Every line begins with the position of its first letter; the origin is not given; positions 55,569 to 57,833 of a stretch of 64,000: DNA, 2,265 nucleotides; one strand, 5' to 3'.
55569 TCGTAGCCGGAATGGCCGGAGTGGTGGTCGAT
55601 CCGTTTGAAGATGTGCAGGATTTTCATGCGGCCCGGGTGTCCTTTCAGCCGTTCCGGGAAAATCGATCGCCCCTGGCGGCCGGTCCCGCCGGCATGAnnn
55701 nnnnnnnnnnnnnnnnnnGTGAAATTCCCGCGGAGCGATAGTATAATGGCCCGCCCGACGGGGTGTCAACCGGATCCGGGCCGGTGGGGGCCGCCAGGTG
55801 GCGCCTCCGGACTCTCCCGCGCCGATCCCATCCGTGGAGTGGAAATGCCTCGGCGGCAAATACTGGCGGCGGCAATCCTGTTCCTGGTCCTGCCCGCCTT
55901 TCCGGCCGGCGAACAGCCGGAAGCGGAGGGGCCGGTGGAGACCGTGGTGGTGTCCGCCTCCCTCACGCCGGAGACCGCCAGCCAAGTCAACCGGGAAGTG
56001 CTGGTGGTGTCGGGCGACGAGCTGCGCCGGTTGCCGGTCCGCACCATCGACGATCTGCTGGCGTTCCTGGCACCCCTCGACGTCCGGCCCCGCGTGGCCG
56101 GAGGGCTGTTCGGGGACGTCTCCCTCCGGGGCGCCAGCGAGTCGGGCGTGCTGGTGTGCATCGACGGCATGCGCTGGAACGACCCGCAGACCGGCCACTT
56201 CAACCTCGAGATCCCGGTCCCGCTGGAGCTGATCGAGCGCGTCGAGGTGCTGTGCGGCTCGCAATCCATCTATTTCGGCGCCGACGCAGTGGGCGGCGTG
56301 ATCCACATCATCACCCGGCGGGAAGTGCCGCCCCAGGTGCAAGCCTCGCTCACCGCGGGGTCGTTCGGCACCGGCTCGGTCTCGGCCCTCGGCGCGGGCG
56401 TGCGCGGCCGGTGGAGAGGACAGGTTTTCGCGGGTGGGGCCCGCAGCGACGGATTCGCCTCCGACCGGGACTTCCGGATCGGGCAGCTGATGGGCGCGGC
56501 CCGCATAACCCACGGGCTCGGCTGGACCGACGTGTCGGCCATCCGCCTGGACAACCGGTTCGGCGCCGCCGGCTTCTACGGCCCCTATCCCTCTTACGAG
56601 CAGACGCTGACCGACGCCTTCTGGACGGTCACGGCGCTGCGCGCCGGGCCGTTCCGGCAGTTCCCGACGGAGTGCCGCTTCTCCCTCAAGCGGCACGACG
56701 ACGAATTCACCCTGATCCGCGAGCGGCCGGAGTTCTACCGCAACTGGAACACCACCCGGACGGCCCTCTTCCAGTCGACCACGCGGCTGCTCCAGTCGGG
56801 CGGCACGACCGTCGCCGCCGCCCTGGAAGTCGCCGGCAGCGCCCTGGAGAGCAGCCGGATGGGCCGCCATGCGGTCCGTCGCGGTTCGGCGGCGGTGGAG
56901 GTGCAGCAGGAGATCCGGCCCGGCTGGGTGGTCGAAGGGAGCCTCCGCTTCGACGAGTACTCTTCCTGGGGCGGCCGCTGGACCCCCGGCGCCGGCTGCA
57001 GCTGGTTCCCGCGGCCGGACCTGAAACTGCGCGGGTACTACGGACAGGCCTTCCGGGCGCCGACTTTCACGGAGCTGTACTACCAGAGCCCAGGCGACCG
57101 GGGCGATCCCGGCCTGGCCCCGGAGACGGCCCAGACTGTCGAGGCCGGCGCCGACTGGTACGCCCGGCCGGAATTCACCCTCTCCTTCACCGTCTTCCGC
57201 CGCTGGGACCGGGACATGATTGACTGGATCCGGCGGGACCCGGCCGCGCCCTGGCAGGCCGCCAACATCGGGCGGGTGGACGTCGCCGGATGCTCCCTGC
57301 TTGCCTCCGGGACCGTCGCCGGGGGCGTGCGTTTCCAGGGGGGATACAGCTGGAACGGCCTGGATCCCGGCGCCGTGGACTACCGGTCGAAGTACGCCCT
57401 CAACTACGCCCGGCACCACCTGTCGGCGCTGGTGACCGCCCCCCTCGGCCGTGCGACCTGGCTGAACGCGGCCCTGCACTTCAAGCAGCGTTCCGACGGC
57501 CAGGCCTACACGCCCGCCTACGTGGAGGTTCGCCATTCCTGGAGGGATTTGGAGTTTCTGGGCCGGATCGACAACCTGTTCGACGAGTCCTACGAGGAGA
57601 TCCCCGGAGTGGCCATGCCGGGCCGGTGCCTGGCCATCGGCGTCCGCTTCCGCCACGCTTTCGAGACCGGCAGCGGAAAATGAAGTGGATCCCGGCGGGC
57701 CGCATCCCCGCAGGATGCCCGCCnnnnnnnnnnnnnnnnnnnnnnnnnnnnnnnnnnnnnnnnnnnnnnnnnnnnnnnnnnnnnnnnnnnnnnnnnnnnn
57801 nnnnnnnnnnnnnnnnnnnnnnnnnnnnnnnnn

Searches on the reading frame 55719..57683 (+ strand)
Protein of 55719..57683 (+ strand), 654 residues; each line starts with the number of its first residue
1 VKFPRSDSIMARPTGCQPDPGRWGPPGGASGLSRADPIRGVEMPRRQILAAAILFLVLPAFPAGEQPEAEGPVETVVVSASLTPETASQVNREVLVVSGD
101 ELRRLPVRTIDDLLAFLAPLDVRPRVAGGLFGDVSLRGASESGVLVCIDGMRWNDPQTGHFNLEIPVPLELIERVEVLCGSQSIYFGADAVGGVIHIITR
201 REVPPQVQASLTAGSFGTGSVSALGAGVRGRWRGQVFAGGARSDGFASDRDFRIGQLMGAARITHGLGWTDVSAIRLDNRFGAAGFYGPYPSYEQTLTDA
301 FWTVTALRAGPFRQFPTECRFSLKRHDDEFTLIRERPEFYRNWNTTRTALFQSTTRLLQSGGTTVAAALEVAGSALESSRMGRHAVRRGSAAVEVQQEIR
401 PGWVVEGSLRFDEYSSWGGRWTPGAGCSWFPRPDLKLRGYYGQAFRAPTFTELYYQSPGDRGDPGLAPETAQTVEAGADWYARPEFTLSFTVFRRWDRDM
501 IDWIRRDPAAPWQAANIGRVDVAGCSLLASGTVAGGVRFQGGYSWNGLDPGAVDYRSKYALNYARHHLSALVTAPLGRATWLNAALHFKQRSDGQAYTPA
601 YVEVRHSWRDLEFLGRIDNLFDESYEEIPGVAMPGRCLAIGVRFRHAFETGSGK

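Call 95: search_protein_families(library=pfam, proteins=[window:55719-57683:+], max_evalue=0.001)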
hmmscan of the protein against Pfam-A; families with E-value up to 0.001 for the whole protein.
window:55719-57683:+ (654 aa): 2 families
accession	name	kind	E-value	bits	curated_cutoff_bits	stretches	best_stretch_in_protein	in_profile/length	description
PF00593.30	TonB_dep_Rec_b-barrel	-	1.9e-26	94.4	27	1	248-601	54-412/436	TonB dependent receptor-like, beta-barrel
PF07715.20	Plug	-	1.7e-18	67.5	23.9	1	89-194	4-107/107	TonB-dependent Receptor Plug Domain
